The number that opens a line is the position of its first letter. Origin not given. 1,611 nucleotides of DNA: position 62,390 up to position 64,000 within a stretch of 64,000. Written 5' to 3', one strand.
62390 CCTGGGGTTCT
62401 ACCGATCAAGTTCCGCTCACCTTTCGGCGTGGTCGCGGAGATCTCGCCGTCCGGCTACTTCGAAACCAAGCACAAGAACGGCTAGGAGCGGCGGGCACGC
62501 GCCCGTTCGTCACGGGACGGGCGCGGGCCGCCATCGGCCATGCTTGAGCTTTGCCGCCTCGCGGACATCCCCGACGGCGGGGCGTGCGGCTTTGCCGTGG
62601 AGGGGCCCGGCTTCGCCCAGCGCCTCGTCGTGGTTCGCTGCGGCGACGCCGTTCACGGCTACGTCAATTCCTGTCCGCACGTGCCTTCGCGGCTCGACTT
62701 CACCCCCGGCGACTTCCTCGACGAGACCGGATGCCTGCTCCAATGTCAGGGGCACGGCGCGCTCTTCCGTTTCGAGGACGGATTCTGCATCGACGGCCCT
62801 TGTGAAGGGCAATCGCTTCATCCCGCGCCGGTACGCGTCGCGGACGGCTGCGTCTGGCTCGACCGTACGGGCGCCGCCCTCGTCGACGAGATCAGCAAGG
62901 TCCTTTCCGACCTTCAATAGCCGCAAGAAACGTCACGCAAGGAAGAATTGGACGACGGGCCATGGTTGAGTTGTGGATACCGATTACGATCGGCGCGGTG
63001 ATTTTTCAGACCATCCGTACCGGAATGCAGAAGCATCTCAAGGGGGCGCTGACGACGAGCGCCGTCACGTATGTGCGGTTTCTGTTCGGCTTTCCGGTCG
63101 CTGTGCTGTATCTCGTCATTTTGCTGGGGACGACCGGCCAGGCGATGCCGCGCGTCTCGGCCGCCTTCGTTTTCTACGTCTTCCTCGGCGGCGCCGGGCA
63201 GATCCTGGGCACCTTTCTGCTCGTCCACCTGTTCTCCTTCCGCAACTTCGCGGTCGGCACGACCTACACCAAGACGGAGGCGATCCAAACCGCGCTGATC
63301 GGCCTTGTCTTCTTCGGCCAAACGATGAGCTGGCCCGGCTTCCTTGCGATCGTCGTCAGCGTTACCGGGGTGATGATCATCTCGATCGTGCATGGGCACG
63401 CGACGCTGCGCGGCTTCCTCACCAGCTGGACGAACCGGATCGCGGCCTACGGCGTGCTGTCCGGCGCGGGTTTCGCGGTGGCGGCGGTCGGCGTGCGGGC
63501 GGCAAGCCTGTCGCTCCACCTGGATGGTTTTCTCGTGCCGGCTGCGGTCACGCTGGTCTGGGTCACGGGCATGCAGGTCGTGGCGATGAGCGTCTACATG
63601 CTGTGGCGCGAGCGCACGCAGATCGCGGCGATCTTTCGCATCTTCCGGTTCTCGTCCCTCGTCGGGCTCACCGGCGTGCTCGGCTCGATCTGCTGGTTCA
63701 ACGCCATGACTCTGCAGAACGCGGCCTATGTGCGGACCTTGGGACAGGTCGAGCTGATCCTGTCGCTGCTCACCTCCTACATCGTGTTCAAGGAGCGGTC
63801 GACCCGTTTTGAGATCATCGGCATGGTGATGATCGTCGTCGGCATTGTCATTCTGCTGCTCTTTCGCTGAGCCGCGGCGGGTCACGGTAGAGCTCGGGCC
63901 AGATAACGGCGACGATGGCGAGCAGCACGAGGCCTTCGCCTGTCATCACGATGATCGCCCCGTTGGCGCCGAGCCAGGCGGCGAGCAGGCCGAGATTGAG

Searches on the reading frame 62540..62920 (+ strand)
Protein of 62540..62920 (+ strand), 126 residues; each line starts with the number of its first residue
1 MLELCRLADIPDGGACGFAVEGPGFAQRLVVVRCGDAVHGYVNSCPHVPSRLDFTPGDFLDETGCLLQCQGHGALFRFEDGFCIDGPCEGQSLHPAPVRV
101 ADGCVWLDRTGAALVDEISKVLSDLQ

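Call 32: search_protein_families(library=pfam, proteins=[window:62540-62920:+], max_evalue=0.001)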
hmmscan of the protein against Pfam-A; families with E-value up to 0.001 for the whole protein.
window:62540-62920:+ (126 aa): 0 families

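Call 41: search_protein_families(library=ncbifam, proteins=[window:62540-62920:+], max_evalue=0.1)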
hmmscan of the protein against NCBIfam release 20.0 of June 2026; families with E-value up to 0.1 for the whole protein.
window:62540-62920:+ (126 aa): 3 families
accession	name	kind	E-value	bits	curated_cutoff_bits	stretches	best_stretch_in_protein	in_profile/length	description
NF007422.0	PRK09965.1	equivalog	0.00071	19.6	113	1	2-108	4-99/106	bifunctional 3-phenylpropionate/cinnamic acid dioxygenase ferredoxin subunit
NF041683.1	ant_diox_AndAb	equivalog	0.013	15.7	150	1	27-105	24-96/100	anthranilate 1,2-dioxygenase ferredoxin subunit AndAb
TIGR02377.1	MocE_fam_FeS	subfamily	0.088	12.8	136.15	0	5-107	6-99/101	MocE family 2Fe-2S type ferredoxin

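Call 56: search_solved_structures(query=window:62540-62920:+, max_evalue=0.1)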
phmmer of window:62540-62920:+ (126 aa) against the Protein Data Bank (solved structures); distinct sequences matched with E-value up to 0.1: 1.
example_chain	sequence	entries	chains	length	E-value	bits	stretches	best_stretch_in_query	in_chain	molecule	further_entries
2i7f_A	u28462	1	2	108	0.0062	19.8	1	2-109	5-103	Ferredoxin component of dioxygenase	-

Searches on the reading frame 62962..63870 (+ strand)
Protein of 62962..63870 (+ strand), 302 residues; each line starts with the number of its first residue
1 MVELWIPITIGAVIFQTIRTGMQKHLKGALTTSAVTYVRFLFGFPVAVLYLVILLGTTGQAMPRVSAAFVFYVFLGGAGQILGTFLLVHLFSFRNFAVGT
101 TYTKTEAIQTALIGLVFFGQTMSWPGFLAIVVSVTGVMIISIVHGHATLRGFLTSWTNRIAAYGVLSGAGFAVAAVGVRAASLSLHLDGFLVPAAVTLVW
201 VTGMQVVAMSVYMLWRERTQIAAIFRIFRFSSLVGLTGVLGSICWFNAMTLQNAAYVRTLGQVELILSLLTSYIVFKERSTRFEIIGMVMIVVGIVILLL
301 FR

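Call 8: search_protein_families(library=pfam, proteins=[window:62962-63870:+], max_evalue=0.01)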
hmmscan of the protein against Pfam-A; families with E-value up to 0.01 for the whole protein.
window:62962-63870:+ (302 aa): 1 family
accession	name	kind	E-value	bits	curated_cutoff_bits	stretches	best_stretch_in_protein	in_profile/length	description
PF00892.27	EamA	-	4.9e-13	50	28.2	2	193-299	31-134/135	EamA-like transporter family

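Call 41: search_protein_families(library=ncbifam, proteins=[window:62962-63870:+], max_evalue=0.1)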
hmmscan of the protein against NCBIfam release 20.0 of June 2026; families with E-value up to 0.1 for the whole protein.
window:62962-63870:+ (302 aa): 5 families
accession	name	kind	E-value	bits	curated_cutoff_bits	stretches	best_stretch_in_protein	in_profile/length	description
TIGR03340.1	phn_DUF6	hypoth_equivalog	9e-07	28.8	288.15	1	94-297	85-280/281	phosphonate utilization associated putative membrane protein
TIGR00950.1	2A78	equivalog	0.00088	18.8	230.2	2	127-295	104-263/264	carboxylate/amino acid/amine transporter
NF000384.1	QacCGHJ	equivalog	0.011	16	160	1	250-301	49-103/107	QacCGHJ group quaternary ammonium compound efflux SMR transporter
NF000023.1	qac_SMR_C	exception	0.011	15.8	200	1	245-301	44-103/107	quaternary ammonium compound efflux SMR transporter QacC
NF000277.1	qac_SMR_G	exception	0.013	15.9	200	1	253-301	56-103/107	quaternary ammonium compound efflux SMR transporter QacG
